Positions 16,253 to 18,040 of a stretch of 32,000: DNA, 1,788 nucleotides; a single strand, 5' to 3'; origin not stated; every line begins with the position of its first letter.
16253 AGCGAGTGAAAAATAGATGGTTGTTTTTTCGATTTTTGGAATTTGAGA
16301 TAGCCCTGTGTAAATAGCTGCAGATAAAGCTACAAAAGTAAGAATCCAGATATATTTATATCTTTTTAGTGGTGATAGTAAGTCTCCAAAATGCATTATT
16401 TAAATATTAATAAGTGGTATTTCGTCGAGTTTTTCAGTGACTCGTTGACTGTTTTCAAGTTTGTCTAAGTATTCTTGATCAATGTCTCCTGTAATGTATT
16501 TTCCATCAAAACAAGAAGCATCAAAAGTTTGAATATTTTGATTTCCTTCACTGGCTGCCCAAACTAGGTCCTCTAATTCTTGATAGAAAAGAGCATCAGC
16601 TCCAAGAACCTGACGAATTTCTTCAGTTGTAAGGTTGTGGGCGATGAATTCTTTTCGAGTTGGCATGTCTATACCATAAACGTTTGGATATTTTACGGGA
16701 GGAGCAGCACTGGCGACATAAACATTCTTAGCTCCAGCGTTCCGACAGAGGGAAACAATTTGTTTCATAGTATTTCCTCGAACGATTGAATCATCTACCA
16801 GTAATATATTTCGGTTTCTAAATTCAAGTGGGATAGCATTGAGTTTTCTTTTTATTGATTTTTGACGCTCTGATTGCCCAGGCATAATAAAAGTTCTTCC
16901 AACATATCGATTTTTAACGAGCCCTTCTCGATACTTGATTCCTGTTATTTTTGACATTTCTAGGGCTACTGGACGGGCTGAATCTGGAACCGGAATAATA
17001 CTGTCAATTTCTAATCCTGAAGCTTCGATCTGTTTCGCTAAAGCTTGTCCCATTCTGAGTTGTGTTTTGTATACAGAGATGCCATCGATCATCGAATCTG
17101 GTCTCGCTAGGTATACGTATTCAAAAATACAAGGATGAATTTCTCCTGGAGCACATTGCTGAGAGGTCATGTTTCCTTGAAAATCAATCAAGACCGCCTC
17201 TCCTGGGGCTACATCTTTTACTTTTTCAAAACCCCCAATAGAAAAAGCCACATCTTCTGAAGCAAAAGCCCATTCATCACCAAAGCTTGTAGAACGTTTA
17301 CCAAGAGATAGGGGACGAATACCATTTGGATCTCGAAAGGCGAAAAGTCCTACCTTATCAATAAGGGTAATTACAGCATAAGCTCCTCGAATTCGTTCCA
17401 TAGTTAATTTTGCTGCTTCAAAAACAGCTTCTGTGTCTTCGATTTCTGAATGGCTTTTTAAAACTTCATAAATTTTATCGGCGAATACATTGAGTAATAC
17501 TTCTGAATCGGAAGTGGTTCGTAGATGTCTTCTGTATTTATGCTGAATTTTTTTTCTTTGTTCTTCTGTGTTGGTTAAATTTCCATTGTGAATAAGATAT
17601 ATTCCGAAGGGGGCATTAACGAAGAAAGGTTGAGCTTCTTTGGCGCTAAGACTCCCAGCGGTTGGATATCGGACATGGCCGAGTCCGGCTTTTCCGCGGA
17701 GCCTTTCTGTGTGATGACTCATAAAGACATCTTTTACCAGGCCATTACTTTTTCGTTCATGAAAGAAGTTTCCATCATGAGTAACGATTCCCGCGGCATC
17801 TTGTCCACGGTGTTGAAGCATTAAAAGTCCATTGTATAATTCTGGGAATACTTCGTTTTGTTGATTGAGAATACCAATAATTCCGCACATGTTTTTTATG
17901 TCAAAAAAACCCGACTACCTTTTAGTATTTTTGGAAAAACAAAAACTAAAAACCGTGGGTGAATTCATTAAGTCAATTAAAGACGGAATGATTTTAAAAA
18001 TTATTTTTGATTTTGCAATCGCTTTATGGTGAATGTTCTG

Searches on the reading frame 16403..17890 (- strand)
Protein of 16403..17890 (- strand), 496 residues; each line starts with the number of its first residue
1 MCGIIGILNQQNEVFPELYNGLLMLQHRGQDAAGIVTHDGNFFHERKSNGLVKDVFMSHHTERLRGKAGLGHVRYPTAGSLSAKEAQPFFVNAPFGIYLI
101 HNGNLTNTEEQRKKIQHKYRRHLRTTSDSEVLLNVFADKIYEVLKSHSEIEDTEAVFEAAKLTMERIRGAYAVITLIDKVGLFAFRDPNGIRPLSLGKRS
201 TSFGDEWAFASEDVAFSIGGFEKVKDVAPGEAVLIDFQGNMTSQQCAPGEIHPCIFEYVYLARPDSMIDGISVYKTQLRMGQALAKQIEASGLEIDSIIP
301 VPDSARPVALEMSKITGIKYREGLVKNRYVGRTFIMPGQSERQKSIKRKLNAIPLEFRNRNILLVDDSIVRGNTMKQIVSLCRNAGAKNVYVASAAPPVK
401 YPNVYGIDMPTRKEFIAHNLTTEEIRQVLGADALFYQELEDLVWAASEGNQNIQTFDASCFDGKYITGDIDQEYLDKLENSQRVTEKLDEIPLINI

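Call 64: find_homologous_proteins(query=window:16403-17890:-, max_evalue=1e-50)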
Query window:16403-17890:- (496 aa): 8000 proteins with E <= 1e-50 among 8000 candidates; the best 120 are listed.
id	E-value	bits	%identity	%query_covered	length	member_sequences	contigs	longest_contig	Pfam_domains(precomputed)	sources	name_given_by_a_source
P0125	0.0e+0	1122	100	100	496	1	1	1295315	PF00156.34,PF13522.12,PF13537.12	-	-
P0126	2.6e-277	938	82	100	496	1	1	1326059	PF00156.34,PF13522.12,PF13537.12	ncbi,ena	-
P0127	3.8e-259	878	77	100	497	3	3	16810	PF00156.34,PF13522.12,PF13537.12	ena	-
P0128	3.9e-258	875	78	100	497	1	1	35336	PF00156.34,PF13522.12,PF13537.12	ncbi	-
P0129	3.4e-257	872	76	100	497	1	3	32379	PF00156.34,PF13522.12,PF13537.12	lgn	-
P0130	5.6e-257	871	77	100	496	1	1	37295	PF00156.34,PF13522.12,PF13537.12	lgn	-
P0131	6.1e-255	865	76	100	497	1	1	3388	PF00156.34,PF13522.12,PF13537.12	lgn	-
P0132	1.8e-254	863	76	100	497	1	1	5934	PF00156.34,PF13522.12,PF13537.12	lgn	-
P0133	2.4e-253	859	75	100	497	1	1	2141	PF00156.34,PF13522.12,PF13537.12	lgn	-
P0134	3.2e-253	859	76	100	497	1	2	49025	PF00156.34,PF13522.12,PF13537.12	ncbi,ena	-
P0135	2.4e-252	856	76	100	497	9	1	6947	PF00156.34,PF13522.12,PF13537.12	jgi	-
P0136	4.7e-252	855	76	100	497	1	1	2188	PF00156.34,PF13522.12,PF13537.12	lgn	-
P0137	1.1e-250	851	76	100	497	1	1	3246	PF00156.34,PF13522.12,PF13537.12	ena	-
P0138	2.6e-247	839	74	100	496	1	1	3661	PF00156.34,PF13522.12,PF13537.12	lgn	-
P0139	1.8e-246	837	74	100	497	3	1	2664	PF00156.34,PF13522.12,PF13537.12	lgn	-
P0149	1.3e-236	804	70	100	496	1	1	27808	PF00156.34,PF13522.12,PF13537.12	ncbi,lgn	-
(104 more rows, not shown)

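Call 65: list_cluster_members(proteins=[P0126, P0128, P0134, P0149, P0002, P0003, P0049, P0066])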
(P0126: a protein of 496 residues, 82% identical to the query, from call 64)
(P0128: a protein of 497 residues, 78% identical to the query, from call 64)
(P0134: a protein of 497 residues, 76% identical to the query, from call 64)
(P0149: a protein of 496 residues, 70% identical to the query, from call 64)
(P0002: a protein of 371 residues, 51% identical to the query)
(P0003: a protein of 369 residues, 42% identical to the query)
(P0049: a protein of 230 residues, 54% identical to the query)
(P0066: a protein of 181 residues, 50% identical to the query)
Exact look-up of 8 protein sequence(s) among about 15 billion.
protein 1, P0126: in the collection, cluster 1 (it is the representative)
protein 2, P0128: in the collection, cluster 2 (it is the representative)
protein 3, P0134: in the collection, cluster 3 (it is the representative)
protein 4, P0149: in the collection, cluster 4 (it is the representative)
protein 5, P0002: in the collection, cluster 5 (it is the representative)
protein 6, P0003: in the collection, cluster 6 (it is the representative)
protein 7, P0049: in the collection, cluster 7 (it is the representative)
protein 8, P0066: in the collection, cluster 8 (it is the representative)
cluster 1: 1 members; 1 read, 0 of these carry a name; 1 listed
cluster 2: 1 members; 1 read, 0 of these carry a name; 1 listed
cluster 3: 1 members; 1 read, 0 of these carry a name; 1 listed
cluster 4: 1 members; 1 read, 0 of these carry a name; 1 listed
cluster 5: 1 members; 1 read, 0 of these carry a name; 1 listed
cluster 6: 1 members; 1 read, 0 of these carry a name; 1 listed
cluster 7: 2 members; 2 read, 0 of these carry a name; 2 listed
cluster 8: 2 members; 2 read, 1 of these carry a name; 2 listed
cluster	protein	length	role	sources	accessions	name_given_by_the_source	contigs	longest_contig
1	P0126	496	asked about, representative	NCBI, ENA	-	-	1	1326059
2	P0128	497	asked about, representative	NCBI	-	-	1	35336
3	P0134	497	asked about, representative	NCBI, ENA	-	-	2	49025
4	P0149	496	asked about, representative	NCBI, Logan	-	-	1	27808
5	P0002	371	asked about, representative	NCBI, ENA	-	-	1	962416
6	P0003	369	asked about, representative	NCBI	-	-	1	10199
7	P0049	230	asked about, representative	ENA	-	-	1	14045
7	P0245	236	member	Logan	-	-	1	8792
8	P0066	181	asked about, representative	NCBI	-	-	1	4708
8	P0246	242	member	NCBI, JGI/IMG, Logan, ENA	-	hypothetical protein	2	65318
